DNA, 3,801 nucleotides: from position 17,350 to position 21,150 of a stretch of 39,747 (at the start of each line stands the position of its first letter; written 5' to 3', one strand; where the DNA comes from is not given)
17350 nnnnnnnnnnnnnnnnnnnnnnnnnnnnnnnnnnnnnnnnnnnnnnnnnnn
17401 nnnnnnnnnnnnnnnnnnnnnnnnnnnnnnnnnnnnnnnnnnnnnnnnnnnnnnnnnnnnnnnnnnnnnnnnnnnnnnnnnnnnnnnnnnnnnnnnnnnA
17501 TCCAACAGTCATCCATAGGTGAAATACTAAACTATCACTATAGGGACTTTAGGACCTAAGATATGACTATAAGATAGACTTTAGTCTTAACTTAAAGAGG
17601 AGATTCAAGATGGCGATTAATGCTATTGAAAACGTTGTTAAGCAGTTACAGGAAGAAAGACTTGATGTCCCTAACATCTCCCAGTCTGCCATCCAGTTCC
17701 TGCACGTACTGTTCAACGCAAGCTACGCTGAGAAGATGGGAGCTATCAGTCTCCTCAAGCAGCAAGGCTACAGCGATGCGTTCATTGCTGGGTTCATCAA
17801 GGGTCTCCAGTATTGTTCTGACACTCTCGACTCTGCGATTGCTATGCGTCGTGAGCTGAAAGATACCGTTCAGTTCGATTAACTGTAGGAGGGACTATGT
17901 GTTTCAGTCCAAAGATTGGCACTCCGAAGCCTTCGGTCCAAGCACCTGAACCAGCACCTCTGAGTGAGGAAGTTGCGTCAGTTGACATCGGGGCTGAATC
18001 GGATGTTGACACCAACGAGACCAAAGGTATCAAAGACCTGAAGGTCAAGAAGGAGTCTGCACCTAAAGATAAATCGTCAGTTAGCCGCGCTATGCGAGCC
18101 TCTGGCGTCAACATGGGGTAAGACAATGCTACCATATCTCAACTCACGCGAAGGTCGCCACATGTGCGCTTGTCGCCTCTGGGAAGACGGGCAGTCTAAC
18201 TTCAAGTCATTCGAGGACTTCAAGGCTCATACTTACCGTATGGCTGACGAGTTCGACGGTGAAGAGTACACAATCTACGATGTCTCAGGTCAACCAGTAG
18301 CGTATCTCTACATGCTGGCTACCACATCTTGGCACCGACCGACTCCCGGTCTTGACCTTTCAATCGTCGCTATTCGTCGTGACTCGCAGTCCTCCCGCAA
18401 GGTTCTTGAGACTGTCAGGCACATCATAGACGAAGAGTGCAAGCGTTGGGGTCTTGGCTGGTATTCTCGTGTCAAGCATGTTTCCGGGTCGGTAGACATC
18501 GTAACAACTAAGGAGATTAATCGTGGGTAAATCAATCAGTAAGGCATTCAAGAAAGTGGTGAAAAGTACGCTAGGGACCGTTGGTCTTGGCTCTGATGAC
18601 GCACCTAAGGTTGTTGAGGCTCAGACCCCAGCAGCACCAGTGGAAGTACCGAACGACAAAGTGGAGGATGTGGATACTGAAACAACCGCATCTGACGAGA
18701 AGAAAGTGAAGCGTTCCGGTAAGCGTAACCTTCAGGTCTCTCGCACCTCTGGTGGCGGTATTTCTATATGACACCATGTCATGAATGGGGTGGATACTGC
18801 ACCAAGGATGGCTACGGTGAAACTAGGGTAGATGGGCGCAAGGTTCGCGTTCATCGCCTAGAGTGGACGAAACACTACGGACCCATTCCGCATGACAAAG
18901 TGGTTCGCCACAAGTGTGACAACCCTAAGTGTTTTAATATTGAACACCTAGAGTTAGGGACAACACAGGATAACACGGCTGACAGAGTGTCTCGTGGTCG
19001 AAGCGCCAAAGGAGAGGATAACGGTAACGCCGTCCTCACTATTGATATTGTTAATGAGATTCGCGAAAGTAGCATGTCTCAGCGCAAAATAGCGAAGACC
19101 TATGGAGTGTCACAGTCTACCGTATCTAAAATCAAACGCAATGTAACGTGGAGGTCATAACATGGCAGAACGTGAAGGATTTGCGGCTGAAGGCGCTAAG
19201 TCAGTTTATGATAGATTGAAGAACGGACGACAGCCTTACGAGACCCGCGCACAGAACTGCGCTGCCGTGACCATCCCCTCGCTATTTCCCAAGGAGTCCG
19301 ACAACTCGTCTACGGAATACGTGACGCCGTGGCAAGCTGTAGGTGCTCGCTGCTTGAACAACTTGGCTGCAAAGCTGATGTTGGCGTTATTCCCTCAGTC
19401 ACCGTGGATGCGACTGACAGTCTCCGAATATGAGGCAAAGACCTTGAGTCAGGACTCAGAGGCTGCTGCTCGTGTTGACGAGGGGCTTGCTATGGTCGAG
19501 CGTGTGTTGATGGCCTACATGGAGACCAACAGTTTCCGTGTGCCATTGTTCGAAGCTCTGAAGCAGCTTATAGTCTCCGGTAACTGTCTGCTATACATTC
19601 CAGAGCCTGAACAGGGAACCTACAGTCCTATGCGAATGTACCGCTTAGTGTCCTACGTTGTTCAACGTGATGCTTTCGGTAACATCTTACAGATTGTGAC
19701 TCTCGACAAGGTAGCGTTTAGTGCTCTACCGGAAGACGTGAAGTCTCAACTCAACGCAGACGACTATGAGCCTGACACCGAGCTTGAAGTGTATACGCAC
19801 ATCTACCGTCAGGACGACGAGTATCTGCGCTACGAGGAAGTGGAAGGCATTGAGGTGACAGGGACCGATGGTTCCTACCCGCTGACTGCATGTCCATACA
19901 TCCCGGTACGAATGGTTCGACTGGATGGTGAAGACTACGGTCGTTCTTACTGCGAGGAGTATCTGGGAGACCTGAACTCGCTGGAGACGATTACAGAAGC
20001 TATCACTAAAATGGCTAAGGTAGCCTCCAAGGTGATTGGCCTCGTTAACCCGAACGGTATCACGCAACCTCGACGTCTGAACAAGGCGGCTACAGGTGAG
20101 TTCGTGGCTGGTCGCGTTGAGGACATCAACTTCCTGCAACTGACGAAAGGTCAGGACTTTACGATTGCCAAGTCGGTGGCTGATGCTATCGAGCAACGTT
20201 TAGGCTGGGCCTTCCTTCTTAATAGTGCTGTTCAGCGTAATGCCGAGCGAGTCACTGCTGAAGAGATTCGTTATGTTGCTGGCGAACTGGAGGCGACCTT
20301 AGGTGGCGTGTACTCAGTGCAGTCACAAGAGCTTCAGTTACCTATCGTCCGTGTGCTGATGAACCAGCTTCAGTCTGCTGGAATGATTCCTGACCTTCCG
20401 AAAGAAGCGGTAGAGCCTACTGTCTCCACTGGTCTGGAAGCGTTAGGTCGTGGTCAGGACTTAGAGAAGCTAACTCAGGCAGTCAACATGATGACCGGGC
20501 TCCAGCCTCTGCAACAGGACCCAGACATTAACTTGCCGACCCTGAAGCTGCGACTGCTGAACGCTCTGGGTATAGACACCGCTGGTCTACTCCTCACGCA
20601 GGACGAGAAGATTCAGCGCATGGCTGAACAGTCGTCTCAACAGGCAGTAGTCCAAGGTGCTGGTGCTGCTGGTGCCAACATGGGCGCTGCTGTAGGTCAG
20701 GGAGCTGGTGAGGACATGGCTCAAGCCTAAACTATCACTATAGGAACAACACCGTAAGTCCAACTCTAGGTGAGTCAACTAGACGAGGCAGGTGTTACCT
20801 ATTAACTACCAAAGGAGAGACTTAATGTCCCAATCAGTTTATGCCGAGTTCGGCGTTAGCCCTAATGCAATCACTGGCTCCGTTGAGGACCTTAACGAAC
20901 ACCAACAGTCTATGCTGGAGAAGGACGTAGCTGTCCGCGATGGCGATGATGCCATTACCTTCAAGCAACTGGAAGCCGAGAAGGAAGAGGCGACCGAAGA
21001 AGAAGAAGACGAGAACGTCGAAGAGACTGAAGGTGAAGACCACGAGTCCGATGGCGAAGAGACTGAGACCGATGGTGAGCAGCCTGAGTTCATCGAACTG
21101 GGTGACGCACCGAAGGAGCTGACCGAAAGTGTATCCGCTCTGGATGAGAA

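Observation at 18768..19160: HNH homing endonuclease between gp7.3 and portal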

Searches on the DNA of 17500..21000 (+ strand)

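Call 5: search_dna_similar(collection=phages, query=window:17500-21000:+, mode=near, max_rows=40)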
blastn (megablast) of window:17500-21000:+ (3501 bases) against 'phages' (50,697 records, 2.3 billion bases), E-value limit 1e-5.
Records with a match: 249; places in all: 259; records where one place covers at least 80% of the query: 211.
Best place of each record, by identity: 95-99% 21; 90-95% 162; 80-90% 34; 60-80% 32.
By first word of the organism name: Escherichia 90; Salmonella 59; Vibrio 29; Enterobacter 18; Kayfunavirus 17; Citrobacter 8; Shigella 6; Klebsiella 5; Cronobacter 5; Bacteriophage 2; and 10 more.
By host as written in the record: Escherichia coli 47; - 29; Salmonella enterica subsp. enterica serovar Typhi 28; Vibrio cholerae 22; Salmonella enterica subsp. enterica serovar Typhi strain BRD948 10; Enterobacter cloacae 7; Salmonella enterica subsp. enterica serovar Paratyphi C 5; Citrobacter freundii CF3 5; and 63 more.
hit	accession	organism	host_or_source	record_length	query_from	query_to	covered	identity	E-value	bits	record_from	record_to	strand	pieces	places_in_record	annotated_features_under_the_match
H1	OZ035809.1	Kayfunavirus T147P5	-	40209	1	3501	100%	96.0%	0e+0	5674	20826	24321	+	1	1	record has no annotation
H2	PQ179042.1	Escherichia phage KM02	Escherichia coli K-12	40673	1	3501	100%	95.6%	0e+0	5620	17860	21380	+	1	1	head-to-tail connector | hypothetical protein (x3) | DUF2717 domain-containing protein | DUF5476 family protein | capsid and scaffold protein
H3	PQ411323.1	Enterobacter phage vB_VIPECLMC06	Enterobacter cloacae OMCS-22-1551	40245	1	3501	100%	95.3%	0e+0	5552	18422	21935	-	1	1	head-tail adaptor | HNH endonuclease | host range and adsorption protein (x2) | hypothetical protein (x2) | head assembly protein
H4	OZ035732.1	Kayfunavirus PDP351P3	-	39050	1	3501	100%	94.8%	0e+0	5446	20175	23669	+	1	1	record has no annotation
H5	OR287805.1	Klebsiella phage SEA1f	Klebsiella pneumoniae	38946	1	3501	100%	94.6%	0e+0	5433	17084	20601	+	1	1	head to tail connector | HNH endonuclease | host range and adsorption protein (x2) | hypothetical protein (x2) | scaffold protein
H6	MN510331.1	Escherichia phage vB_EcoP_PR_Kaz2018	Escherichia coli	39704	1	3501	89%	96.2%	0e+0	5107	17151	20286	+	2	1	head to tail connector | hypothetical protein (x4) | scaffold protein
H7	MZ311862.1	Escherichia phage vB_EcoP_LNA3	Escherichia coli K12 substrain MG1655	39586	1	3501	89%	96.0%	0e+0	5057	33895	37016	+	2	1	record has no annotation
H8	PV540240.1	Escherichia phage BUCT788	Escherichia coli E4002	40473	1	3501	89%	95.8%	0e+0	5021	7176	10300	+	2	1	head-to-tail connector | hypothetical protein (x2) | DUF2717 domain-containing protein | DUF5476 family protein | capsid and scaffold protein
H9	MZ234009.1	Escherichia phage vB_EcoP-22664BS1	Escherichia coli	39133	1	3501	89%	95.5%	0e+0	4983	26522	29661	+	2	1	head-to-tail connector protein | hypothetical protein (x4) | capsid and scaffold protein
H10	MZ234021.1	Escherichia phage vB_EcoP-101118UKE1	Escherichia coli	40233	1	3501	89%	95.5%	0e+0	4978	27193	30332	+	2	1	head-to-tail connector protein | hypothetical protein (x4) | capsid and scaffold protein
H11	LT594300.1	Escherichia phage LM33_P1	Escherichia coli strain LM33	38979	1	3501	89%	95.5%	0e+0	4973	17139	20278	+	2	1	Phage collar / T7-like phage head-to-tail joining protein | Phage protein (x3) | adsorption | Phage capsid and scaffold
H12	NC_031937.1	Escherichia phage LM33_P1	Escherichia coli strain LM33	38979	1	3501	89%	95.5%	0e+0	4973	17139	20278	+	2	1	head-tail adaptor | host range and adsorption protein (x2) | DUF2717 domain-containing protein | DUF5476 family protein | head assembly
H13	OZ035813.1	Kayfunavirus LM33P1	-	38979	1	3501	89%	95.5%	0e+0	4973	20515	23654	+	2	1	record has no annotation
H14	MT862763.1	Escherichia phage vB_EcoP-U8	Escherichia coli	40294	1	3501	89%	95.4%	0e+0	4967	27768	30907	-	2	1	head-to-tail connector | hypothetical protein (x4) | capsid assembly protein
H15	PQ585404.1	Escherichia phage MirsaeidiM_Esher6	Escherichia coli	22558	1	3501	89%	95.4%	0e+0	4949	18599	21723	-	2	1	endopeptidase Rz | hypothetical protein | virion assembly protein | DUF5476 family protein | capsid assembly protein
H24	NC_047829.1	Escherichia phage ST31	Escherichia coli ST130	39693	1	3501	89%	94.7%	0e+0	4849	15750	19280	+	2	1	head-tail adaptor | HNH endonuclease | host range and adsorption protein (x2) | DUF2717 domain-containing protein | DUF5476 family protein | and 1 other names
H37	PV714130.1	Escherichia phage Pipis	Escherichia coli UTI89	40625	1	3501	89%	94.3%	0e+0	4784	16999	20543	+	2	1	portal protein | hypothetical protein (x3) | HNH endonuclease | tail assembly protein | capsid assembly protein | and 1 other names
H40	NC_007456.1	Escherichia phage K1F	Escherichia coli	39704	1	3501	89%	94.5%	0e+0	4793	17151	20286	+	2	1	8.0: head-tail adaptor | host range and adsorption protein | 6.5: DUF2717 domain-containing protein | 7.3: host range and adsorption protein | 6.7: DUF5476 family protein | and 1 other names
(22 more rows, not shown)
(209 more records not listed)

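Call 6: search_dna_similar(collection=phages, query=window:18768-19160:+, mode=distant, max_rows=60)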
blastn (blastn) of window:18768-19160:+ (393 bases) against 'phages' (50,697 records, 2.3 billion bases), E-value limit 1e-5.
Records with a match: 30; places in all: 30; records where one place covers at least 80% of the query: 5.
Best place of each record, by identity: >=99% 3; 95-99% 2; 80-90% 2; 60-80% 23.
By first word of the organism name: Yersinia 18; Escherichia 4; Salmonella 3; Kayfunavirus 2; Enterobacter 1; Klebsiella 1; Enterobacteria 1.
By host as written in the record: - 20; Escherichia coli 3; Salmonella sp. 2; Enterobacter cloacae OMCS-22-1551 1; Escherichia coli K-12 1; Klebsiella pneumoniae 1; Escherichia coli C600 1; Salmonella enterica serovar Cerro 87 1.
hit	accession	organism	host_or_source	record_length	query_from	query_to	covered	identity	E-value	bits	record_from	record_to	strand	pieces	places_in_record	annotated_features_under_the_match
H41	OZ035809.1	Kayfunavirus T147P5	-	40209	1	393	100%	99.5%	0e+0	700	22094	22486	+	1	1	record has no annotation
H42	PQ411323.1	Enterobacter phage vB_VIPECLMC06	Enterobacter cloacae OMCS-22-1551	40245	1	393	100%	99.5%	0e+0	700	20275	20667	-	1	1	HNH endonuclease | host range and adsorption protein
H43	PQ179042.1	Escherichia phage KM02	Escherichia coli K-12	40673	1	393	100%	99.2%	0e+0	696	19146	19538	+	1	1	hypothetical protein (x2)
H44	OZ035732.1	Kayfunavirus PDP351P3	-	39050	1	393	100%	98.0%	0e+0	673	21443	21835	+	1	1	record has no annotation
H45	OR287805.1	Klebsiella phage SEA1f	Klebsiella pneumoniae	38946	2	393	100%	96.9%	0e+0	654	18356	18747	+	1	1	HNH endonuclease | host range and adsorption protein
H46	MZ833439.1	Enterobacteria phage AH67C600_Q5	Escherichia coli C600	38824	16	260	62%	71.7%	1e-26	125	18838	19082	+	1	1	HNH endonuclease motif protein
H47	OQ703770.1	Escherichia phage PGX1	Escherichia coli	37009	16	247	59%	72.2%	4e-26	124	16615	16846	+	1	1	HNH endonuclease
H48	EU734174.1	Escherichia phage 13a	Escherichia coli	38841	16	247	59%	71.8%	5e-25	120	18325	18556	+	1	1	7.7: gp7.7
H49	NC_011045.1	Escherichia phage 13a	Escherichia coli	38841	16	247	59%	71.8%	5e-25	120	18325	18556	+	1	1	7.7: HNH endonuclease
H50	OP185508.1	Salmonella phage JSS1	Salmonella enterica serovar Cerro 87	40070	133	208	19%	76.3%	5e-6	57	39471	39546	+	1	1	hypothetical protein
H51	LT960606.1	Yersinia phage fPS-9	-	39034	133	206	19%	77.0%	5e-6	58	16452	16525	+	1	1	g026: Phage protein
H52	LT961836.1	Yersinia phage fPS-26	-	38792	133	206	19%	77.0%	5e-6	58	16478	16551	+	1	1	g026: Phage protein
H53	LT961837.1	Yersinia phage fPS-52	-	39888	133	206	19%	77.0%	5e-6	58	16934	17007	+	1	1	g026: DNA polymerase III alpha subunit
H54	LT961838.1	Yersinia phage fPS-19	-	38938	133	206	19%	77.0%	5e-6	58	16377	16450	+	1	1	g026: Phage protein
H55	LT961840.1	Yersinia phage fPS-7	-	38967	133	206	19%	77.0%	5e-6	58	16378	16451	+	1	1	g026: Phage protein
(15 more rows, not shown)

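Call 8: get_annotated_region(hit=H40, flank=500)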
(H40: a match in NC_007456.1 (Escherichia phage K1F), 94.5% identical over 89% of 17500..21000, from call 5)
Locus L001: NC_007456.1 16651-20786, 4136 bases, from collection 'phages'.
description: Enterobacteria phage K1F, complete genome.
organism: Escherichia phage K1F (NCBI taxid 344021)
taxonomy: Viruses; Duplodnaviria; Heunggongvirae; Uroviricota; Caudoviricetes; Autographiviridae; Studiervirinae; Kayfunavirus; Kayfunavirus K1F
host: Escherichia coli; source: -; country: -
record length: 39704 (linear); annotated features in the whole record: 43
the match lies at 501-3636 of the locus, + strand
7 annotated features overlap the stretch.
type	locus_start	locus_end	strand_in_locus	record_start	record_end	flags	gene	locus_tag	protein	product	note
CDS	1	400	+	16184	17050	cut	6.0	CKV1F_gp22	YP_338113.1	exonuclease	The T7 exonuclease encoded by gene 6 is required for (a) recombination and (b) for the degradation of host chromosomal ...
CDS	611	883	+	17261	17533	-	6.5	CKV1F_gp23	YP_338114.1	DUF2717 domain-containing protein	-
CDS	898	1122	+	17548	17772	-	6.7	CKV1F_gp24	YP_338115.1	DUF5476 family protein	may be involved in virion morphogenesis and is injected from virion into host cell. Other names: gp6.7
CDS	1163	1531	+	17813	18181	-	-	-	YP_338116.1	host range and adsorption protein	-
CDS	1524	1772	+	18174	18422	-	7.3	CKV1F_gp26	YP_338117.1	host range and adsorption protein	required for virion infectivity but not morphogenesis. In T7, gp 7.3 appears to be required for the assembly of tail ...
CDS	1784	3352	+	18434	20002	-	8.0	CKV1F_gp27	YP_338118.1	head-tail adaptor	-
CDS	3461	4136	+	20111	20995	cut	9.0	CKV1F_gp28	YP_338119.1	head assembly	Phage T7-like scaffolding protein. The protein is encoded by gene 9 in T7 (gp9) and is required for the formation of ...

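Call 9: get_annotated_region(hit=H24, flank=500)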
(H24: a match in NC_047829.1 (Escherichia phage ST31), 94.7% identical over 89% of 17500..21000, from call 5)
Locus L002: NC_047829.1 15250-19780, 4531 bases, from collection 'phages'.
description: Escherichia phage ST31, complete genome.
organism: Escherichia phage ST31 (NCBI taxid 1983789)
taxonomy: Viruses; Duplodnaviria; Heunggongvirae; Uroviricota; Caudoviricetes; Autographiviridae; Studiervirinae; Kayfunavirus; Kayfunavirus ST31
host: Escherichia coli ST130; source: -; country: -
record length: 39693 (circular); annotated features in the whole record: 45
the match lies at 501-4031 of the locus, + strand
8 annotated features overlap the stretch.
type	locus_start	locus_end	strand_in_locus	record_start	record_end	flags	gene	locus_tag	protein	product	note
CDS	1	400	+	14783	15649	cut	-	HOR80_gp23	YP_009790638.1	exonuclease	-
CDS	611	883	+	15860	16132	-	-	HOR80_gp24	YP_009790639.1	DUF2717 domain-containing protein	-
CDS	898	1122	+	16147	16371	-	-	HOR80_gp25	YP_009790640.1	DUF5476 family protein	-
CDS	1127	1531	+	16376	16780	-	-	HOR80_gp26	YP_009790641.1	host range and adsorption protein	-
CDS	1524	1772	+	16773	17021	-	-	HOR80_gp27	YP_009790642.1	host range and adsorption protein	-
CDS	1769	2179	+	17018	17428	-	-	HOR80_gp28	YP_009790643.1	HNH endonuclease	-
CDS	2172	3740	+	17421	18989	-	-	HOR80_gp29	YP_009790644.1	head-tail adaptor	-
CDS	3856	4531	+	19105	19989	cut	-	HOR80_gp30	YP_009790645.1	head assembly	-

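Call 10: get_annotated_region(hit=H3, flank=500)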
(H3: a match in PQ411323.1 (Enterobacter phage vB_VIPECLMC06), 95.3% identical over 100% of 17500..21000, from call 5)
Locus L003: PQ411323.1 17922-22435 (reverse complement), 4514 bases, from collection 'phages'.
description: Enterobacter phage vB_VIPECLMC06, complete genome.
organism: Enterobacter phage vB_VIPECLMC06 (NCBI taxid 3350132)
taxonomy: Viruses; Duplodnaviria; Heunggongvirae; Uroviricota; Caudoviricetes; Autographiviridae; Studiervirinae; Kayfunavirus
host: Enterobacter cloacae OMCS-22-1551; source: wastewater; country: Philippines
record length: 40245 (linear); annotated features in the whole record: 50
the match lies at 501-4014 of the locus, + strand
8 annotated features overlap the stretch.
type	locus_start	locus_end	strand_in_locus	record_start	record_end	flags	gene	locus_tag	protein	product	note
CDS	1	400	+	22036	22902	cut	-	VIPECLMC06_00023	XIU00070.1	RNaseH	phrog_107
CDS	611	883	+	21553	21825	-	-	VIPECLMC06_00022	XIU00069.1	hypothetical protein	phrog_1447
CDS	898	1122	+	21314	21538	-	-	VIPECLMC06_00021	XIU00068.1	hypothetical protein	phrog_1391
CDS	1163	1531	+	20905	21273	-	-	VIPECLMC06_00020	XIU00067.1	host range and adsorption protein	phrog_2746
CDS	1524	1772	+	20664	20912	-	-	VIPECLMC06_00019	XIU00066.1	host range and adsorption protein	phrog_1320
CDS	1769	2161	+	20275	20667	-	-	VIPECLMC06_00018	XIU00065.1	HNH endonuclease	phrog_6254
CDS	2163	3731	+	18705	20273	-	-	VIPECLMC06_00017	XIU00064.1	head-tail adaptor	phrog_449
CDS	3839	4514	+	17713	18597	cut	-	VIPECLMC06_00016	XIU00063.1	head assembly protein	phrog_1052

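Call 11: get_annotated_region(hit=H37, flank=500)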
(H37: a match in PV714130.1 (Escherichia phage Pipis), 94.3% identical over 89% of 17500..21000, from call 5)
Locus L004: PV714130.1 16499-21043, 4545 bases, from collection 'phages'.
description: Escherichia phage Pipis, complete genome.
organism: Escherichia phage Pipis (NCBI taxid 3434944)
taxonomy: Viruses
host: Escherichia coli UTI89; source: waste water influent; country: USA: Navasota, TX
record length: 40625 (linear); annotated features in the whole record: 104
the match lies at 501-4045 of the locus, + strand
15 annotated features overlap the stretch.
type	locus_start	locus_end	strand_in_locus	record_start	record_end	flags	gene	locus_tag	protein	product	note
CDS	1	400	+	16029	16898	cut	-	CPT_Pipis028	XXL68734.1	exonuclease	BLAST homology to Escherichia phage T7 Exonuclease (EXRN_BPT7) E value: 6.49756e-103. InterPro conserved domain 5'-3' ...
regulatory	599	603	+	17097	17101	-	-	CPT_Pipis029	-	ribosome_binding_site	-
CDS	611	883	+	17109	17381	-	-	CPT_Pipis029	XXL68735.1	hypothetical protein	BLASTp homology to Escherichia phage T7 Protein 6.5 (Y65_BPT7) E value: 2.77568e-16; InterPro conserved domain ...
regulatory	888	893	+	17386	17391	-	-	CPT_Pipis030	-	ribosome_binding_site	-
CDS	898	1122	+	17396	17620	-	-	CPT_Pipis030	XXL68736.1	hypothetical protein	-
regulatory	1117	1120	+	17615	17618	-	-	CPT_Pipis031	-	ribosome_binding_site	-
CDS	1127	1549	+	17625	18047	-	-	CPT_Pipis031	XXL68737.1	hypothetical protein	The sequence had a match with Citrobacter phage SH3 (host range and absorption protein, YP_009292498) Contains a ...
regulatory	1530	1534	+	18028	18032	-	-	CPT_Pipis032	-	ribosome_binding_site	-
CDS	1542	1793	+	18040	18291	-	-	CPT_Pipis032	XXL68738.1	tail assembly protein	BLASTp homology to Escherichia phage T7 Protein 7.3 (GP73_BPT7), E value: 9.42962e-11. InterPro conserved domain ...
regulatory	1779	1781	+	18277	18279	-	-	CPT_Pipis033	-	ribosome_binding_site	-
CDS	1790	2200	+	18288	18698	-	-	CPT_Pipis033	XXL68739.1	HNH endonuclease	BLASTp homology to Escherichia phage T7 Protein 2.8 (Y28_BPT7), E value (4.8131e-23), InterPro conserved domain HNH ...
regulatory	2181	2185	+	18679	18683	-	-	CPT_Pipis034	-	ribosome_binding_site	-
CDS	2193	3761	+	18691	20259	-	-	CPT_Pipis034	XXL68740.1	portal protein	BLASTp homology to Escherichia phage T7 Portal protein (PORTL_BPT7); InterPro conserved domain Bacteriophage head to ...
regulatory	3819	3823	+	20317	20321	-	-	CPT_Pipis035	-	ribosome_binding_site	-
CDS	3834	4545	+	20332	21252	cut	-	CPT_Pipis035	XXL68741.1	capsid assembly protein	Phage T7 capsid assembly protein (PF05396); BLASTp homology to Escherichia phage T7 Capsid assembly scaffolding protein ...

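Call 43: search_dna_similar(collection=phages, query=window:19252-19292:+, mode=near, max_rows=40, max_evalue=0.01)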
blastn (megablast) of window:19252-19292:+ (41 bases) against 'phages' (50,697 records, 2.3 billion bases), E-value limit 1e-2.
Records with a match: 12; places in all: 12; records where one place covers at least 80% of the query: 12.
Best place of each record, by identity: >=99% 7; 95-99% 5.
By first word of the organism name: Escherichia 6; Enterobacter 2; Kayfunavirus 1; Salmonella 1; Klebsiella 1; Bacteriophage 1.
By host as written in the record: - 2; Escherichia coli O:45 strain C1328 2; Escherichia coli STEC O45 2; Escherichia coli K-12 1; Enterobacter cloacae OMCS-22-1551 1; Salmonella enterica subsp. enterica serovar Typhi CMCC50071 1; Enterobacter ludwigii KKP 3083 1; Escherichia sp. 1; and 1 more.
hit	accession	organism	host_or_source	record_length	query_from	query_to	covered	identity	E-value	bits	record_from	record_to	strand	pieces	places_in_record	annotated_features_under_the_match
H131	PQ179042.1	Escherichia phage KM02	Escherichia coli K-12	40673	1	41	100%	100.0%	3e-13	77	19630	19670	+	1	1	head-to-tail connector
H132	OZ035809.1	Kayfunavirus T147P5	-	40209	1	41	100%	100.0%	3e-13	77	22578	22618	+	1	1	record has no annotation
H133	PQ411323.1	Enterobacter phage vB_VIPECLMC06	Enterobacter cloacae OMCS-22-1551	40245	1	41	100%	100.0%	3e-13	77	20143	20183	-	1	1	head-tail adaptor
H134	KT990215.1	Escherichia phage GA2A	Escherichia coli O:45 strain C1328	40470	1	41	100%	97.6%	1e-11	71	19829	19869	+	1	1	head-to-tail joining protein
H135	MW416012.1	Salmonella phage vB Seyj3-1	Salmonella enterica subsp. enterica ...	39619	1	41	100%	97.6%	1e-11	71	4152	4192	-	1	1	collar /head-to-tail joining protein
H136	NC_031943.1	Escherichia phage GA2A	Escherichia coli O:45 strain C1328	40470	1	41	100%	97.6%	1e-11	71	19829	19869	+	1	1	head-tail adaptor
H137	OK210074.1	Enterobacter phage KKP_3263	Enterobacter ludwigii KKP 3083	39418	1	41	100%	95.1%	6e-10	66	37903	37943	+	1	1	portal protein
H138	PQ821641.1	Escherichia phage SD6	Escherichia sp.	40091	1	38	93%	100.0%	1e-11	71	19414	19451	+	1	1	SD6000033: head-tail adaptor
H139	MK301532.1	Escherichia phage Ro45lw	Escherichia coli STEC O45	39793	1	38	93%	100.0%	1e-11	71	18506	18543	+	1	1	gp8: collar / head-to-tail joining protein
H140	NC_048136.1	Escherichia phage Ro45lw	Escherichia coli STEC O45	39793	1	38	93%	100.0%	1e-11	71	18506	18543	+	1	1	gp8: head-tail adaptor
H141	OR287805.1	Klebsiella phage SEA1f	Klebsiella pneumoniae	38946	1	38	93%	100.0%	1e-11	71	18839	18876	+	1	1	head to tail connector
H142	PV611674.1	Bacteriophage CHX131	human stool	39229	4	41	93%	97.4%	6e-10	66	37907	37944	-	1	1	portal protein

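Call 46: get_annotated_region(hit=H136, flank=1500)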
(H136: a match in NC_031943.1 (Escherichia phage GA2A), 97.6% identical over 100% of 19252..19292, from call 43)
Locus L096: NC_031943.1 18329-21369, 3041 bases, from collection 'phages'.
description: Escherichia phage vB_EcoP_GA2A, complete genome.
organism: Escherichia phage GA2A (NCBI taxid 1755695)
taxonomy: Viruses; Duplodnaviria; Heunggongvirae; Uroviricota; Caudoviricetes; Autographiviridae; Studiervirinae; Kayfunavirus; Kayfunavirus GA2A
host: Escherichia coli O:45 strain C1328; source: Speed River; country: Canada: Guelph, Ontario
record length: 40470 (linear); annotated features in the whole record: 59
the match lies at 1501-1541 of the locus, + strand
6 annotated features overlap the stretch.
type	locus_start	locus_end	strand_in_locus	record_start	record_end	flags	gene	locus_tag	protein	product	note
CDS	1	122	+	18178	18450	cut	-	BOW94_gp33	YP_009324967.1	DUF2717 domain-containing protein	-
CDS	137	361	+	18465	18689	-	-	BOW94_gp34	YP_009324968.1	DUF5476 family protein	-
CDS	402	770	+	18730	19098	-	-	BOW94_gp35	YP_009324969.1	host range and adsorption protein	-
CDS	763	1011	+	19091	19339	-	-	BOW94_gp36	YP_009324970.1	host range and adsorption protein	-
CDS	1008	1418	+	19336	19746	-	-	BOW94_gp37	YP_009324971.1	HNH endonuclease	-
CDS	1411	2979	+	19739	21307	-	-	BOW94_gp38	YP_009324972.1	head-tail adaptor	-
